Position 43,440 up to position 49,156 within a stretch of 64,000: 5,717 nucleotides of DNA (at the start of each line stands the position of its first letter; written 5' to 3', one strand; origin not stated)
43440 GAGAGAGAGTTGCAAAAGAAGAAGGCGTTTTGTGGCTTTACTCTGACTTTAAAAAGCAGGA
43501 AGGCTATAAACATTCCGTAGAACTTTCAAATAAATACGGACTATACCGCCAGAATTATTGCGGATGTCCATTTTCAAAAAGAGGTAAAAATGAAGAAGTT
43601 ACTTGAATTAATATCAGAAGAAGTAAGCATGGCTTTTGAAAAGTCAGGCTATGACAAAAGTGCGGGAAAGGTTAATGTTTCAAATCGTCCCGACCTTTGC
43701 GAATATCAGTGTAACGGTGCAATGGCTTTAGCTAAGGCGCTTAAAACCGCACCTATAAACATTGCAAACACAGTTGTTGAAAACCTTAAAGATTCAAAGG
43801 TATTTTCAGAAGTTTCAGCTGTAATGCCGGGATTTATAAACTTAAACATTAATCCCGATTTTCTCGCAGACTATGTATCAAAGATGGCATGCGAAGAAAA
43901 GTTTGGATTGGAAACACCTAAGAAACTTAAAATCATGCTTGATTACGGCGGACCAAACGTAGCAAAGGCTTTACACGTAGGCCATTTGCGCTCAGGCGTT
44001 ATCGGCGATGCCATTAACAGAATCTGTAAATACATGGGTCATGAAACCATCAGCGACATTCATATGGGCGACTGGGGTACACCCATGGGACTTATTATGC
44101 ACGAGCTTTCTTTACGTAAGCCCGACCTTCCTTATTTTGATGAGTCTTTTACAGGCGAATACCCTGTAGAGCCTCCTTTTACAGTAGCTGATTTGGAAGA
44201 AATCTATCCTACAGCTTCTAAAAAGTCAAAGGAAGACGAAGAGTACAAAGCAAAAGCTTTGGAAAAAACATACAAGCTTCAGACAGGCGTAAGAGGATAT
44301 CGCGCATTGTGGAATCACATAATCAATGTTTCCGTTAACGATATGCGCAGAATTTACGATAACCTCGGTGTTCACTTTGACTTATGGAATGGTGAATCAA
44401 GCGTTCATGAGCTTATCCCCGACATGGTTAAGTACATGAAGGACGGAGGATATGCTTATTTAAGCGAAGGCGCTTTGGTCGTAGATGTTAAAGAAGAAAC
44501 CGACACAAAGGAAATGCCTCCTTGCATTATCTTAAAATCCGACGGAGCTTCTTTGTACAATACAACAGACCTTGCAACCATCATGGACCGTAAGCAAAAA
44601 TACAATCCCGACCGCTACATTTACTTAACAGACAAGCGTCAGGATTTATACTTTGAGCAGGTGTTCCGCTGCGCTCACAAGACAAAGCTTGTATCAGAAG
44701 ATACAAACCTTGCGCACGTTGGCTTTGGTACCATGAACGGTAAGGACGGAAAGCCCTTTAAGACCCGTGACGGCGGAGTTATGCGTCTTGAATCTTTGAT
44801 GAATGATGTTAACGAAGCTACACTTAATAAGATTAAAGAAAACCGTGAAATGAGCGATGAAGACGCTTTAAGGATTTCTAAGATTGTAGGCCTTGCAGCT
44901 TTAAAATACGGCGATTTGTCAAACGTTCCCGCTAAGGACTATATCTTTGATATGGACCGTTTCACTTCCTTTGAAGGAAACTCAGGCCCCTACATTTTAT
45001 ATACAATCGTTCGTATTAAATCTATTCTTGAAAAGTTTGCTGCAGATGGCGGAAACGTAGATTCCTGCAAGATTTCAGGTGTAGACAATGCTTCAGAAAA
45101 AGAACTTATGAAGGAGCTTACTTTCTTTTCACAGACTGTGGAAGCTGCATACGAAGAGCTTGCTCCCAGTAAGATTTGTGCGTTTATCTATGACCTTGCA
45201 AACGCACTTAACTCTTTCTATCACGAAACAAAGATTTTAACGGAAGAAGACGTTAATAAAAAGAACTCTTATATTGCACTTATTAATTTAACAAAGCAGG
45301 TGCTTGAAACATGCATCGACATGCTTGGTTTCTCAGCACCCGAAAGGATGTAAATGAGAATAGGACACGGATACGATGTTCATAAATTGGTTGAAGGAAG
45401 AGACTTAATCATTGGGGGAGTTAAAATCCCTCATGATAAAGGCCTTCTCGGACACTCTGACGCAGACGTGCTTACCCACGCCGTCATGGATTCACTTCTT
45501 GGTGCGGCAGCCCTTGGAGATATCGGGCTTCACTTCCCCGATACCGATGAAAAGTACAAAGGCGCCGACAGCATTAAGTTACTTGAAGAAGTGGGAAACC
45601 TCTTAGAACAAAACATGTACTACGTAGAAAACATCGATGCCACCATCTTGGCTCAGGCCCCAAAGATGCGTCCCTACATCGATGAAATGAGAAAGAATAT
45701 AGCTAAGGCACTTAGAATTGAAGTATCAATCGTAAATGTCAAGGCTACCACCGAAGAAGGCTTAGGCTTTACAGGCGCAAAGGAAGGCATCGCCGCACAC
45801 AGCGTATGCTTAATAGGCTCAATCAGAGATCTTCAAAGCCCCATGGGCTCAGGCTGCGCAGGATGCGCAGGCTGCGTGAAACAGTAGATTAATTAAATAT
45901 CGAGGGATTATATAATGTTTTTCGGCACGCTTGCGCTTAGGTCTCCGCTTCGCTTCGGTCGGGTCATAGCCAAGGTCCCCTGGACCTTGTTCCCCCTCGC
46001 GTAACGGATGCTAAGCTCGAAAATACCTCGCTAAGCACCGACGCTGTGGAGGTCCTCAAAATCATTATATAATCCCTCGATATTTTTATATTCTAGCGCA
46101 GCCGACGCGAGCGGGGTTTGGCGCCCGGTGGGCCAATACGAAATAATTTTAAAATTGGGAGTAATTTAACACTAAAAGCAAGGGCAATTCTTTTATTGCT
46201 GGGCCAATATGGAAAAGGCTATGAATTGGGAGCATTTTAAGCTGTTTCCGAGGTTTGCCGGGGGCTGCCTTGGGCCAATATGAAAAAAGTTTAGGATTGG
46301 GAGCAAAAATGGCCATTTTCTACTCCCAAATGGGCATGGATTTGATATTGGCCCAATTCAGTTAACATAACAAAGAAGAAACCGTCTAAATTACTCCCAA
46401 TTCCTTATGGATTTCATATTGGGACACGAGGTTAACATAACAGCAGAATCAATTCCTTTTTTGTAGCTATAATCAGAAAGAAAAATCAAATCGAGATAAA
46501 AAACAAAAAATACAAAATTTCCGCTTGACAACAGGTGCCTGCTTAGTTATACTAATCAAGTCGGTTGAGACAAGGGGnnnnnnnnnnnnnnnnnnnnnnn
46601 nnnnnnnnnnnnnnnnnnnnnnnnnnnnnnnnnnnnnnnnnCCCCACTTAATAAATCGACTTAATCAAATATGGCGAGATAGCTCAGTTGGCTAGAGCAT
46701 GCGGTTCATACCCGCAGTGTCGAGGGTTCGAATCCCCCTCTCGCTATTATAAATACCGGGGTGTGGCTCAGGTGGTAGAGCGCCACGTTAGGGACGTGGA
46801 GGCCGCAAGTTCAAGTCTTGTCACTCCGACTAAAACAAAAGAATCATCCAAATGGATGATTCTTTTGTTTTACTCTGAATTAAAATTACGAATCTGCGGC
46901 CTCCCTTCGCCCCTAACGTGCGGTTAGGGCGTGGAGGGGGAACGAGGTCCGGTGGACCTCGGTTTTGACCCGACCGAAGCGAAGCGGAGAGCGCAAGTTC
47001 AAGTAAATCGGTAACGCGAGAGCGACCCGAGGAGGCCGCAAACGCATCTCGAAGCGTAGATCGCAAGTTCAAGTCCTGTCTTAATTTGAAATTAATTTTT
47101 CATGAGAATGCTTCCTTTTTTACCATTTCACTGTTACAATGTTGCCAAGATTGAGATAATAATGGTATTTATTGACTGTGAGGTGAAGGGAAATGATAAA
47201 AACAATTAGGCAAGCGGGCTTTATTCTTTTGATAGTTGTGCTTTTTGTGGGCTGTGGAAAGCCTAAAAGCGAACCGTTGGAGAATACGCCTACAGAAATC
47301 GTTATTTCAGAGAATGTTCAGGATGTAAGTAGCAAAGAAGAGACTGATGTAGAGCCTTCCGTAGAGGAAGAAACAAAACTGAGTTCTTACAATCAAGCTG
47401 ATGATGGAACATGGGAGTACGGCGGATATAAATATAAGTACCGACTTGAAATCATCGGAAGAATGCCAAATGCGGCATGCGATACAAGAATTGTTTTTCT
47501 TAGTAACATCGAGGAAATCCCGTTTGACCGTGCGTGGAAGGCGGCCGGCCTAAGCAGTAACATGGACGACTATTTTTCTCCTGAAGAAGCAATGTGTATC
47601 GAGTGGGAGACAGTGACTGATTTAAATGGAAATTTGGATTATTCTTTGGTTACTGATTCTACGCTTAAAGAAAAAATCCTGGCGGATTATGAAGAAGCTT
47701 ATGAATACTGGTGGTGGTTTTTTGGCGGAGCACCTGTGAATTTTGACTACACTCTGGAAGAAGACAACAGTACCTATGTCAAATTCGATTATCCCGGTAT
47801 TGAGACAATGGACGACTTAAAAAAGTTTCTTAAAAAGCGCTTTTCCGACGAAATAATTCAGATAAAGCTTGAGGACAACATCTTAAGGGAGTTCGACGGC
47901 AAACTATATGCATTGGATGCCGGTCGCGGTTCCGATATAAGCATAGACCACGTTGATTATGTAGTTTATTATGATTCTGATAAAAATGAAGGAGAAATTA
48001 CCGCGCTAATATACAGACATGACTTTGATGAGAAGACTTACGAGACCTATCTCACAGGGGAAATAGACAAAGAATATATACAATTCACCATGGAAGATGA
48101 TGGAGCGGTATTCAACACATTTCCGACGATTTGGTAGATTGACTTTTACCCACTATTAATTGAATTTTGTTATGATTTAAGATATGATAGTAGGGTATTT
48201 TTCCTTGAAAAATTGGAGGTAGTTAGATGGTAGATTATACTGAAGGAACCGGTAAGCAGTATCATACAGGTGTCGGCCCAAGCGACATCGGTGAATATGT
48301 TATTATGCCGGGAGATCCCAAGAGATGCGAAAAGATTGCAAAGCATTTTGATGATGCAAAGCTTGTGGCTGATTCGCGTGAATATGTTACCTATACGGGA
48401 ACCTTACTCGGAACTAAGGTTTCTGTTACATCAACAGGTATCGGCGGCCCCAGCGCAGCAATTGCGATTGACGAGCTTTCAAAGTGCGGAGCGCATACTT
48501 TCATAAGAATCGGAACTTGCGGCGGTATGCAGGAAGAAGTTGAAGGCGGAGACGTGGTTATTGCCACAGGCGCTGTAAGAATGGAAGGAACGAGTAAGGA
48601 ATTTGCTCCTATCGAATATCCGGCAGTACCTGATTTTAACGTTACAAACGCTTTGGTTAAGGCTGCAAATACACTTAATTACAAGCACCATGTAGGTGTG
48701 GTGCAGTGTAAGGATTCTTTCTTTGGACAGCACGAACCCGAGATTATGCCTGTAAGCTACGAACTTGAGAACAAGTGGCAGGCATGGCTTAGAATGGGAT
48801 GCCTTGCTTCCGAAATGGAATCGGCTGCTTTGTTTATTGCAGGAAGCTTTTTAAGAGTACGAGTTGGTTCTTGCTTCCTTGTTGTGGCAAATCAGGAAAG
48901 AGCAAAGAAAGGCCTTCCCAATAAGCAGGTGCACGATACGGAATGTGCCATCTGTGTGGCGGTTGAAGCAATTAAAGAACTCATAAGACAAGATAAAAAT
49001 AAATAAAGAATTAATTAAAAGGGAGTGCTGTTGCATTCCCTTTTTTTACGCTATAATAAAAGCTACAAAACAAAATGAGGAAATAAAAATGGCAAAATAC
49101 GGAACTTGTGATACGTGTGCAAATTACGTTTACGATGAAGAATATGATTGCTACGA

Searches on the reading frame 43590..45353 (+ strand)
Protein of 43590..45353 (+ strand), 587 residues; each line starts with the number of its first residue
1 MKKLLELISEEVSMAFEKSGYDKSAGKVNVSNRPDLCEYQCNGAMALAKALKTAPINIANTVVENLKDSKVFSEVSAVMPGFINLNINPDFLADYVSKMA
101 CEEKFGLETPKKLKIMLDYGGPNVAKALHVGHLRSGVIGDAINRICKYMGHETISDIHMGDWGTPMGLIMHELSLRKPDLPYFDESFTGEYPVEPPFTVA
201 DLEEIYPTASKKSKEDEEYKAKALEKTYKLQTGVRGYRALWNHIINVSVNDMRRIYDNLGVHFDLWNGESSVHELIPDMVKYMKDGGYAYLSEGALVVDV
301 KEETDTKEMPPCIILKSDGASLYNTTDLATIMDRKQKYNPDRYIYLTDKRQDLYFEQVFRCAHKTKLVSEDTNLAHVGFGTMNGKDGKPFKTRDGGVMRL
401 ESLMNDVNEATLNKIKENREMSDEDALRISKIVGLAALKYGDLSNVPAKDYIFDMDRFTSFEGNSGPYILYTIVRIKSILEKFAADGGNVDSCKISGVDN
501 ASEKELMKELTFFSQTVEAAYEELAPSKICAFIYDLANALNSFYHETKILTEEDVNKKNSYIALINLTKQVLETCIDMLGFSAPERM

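Call 59: search_protein_families(library=pfam, proteins=[window:43590-45353:+], max_evalue=0.00001)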
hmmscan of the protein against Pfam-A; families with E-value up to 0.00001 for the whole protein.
window:43590-45353:+ (587 aa): 3 families
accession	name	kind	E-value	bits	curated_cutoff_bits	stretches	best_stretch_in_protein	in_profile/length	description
PF00750.26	tRNA-synt_1d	-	1.9e-82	277.5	23.3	1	102-454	9-348/349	tRNA synthetases class I (R), catalytic domain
PF05746.21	DALR_1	-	6.4e-29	100.9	22.3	1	469-587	1-117/117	DALR anticodon binding domain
PF03485.21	Arg_tRNA_synt_N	-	2.8e-18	66.7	21.5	1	4-86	3-84/85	Arginyl tRNA synthetase N terminal domain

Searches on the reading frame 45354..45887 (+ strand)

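Call 59: search_protein_families(library=pfam, proteins=[window:45354-45887:+], max_evalue=0.00001)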
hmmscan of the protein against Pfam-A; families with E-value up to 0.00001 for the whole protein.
window:45354-45887:+ (177 aa): 1 family
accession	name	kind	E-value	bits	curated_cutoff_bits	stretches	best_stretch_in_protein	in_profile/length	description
PF02542.21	YgbB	-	8.8e-71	237.7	26.7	1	1-154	1-154/155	YgbB family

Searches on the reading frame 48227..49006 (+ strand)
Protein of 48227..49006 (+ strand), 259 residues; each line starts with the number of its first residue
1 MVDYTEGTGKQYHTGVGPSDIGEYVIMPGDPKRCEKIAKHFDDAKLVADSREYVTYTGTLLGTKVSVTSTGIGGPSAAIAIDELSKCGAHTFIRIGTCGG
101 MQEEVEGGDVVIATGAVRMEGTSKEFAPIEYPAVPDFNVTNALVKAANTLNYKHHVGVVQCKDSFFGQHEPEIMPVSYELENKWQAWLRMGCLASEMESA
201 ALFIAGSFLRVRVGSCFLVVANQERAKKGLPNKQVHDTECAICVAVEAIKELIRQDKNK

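Call 18: search_protein_families(library=pfam, proteins=[window:48227-49006:+])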
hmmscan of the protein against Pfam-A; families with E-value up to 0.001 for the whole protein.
window:48227-49006:+ (259 aa): 1 family
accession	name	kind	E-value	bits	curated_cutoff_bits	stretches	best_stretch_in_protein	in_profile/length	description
PF01048.26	PNP_UDP_1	-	3.4e-41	141.6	25.1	1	24-226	2-204/233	Phosphorylase superfamily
